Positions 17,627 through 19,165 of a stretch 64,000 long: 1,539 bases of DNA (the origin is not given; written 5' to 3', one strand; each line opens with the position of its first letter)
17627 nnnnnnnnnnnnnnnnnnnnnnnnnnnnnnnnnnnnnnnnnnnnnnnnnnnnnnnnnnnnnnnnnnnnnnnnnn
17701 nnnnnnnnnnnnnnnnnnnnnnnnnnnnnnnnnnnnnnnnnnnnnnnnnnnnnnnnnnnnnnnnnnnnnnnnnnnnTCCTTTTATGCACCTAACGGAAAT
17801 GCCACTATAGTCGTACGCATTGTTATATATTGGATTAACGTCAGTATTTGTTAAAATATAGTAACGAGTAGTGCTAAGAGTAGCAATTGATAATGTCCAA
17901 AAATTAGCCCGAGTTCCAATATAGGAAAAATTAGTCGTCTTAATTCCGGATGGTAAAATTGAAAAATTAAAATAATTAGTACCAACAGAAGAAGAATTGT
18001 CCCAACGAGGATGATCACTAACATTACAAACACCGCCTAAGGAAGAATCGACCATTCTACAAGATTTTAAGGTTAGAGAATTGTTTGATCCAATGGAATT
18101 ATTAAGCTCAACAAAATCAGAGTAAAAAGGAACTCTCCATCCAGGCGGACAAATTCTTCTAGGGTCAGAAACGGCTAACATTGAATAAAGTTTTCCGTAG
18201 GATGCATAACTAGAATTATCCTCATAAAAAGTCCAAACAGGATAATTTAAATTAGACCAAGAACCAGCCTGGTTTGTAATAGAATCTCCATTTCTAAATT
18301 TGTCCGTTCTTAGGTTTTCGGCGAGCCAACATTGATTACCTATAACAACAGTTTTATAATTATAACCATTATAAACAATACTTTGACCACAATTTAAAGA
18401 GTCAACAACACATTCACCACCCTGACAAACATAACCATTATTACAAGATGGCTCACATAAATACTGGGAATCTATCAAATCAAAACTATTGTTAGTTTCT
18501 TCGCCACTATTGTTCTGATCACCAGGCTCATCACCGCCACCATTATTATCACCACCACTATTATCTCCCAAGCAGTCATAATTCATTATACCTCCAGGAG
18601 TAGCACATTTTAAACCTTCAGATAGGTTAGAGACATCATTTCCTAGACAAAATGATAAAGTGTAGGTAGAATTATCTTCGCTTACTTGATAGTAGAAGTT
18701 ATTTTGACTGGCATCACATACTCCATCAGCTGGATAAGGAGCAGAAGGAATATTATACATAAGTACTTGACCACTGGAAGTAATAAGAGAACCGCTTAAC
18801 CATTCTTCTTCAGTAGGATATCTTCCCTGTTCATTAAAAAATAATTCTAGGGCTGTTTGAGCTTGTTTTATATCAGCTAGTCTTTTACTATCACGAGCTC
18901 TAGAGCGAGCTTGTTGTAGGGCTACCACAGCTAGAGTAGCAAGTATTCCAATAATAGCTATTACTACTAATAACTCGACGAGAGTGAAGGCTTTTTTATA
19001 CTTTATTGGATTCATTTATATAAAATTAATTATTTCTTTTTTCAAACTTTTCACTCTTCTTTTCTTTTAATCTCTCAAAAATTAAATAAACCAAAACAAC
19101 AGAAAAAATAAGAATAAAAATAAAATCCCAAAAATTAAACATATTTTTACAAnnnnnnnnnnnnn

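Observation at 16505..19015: Pilin-anchored FISUMP-domain protein carrying an ~870-bp perfectly identical internal tandem duplication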

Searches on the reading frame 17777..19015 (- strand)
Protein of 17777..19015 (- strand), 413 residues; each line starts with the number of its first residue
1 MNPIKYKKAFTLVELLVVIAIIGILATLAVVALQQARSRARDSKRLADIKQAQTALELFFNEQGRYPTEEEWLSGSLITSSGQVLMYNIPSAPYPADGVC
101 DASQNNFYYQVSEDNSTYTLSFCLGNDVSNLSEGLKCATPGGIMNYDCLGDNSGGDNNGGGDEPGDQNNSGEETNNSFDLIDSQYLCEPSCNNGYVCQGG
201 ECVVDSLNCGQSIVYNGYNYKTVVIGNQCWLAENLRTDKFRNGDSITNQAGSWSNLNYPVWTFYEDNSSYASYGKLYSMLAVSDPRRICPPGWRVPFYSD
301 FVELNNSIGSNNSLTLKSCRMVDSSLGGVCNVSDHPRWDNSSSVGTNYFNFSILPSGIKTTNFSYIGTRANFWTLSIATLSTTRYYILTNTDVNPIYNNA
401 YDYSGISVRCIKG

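Call 82: search_protein_representatives(protein=window:17777-19015:-)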
Query: 413 residues. Proteins with E-value up to 0.001 (for the whole library): 92282; up to 1e-10: 18623; up to 1e-30: 963. The best 150 are listed.
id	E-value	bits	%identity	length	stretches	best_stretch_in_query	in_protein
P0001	1.5e-200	682.8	44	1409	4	7-413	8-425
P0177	5.5e-174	595.3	39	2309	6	149-412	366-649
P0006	5.7e-168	575.5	56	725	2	7-412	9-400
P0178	5.1e-161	552.6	43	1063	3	7-413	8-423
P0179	5.5e-146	503.1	37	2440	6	216-412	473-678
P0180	3.7e-134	464.2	37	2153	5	208-412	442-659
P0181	1.0e-127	443.0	60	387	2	5-157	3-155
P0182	1.1e-122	426.4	35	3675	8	221-412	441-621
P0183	8.0e-108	377.4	35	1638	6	216-412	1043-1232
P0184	2.5e-107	375.7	31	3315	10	192-412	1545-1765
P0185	1.4e-99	350.2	33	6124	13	216-412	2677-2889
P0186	4.7e-99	348.5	37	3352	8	211-412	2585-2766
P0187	4.3e-98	345.3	31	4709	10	214-413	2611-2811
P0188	5.2e-97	341.8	33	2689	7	220-360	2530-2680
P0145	2.4e-95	336.3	48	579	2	185-393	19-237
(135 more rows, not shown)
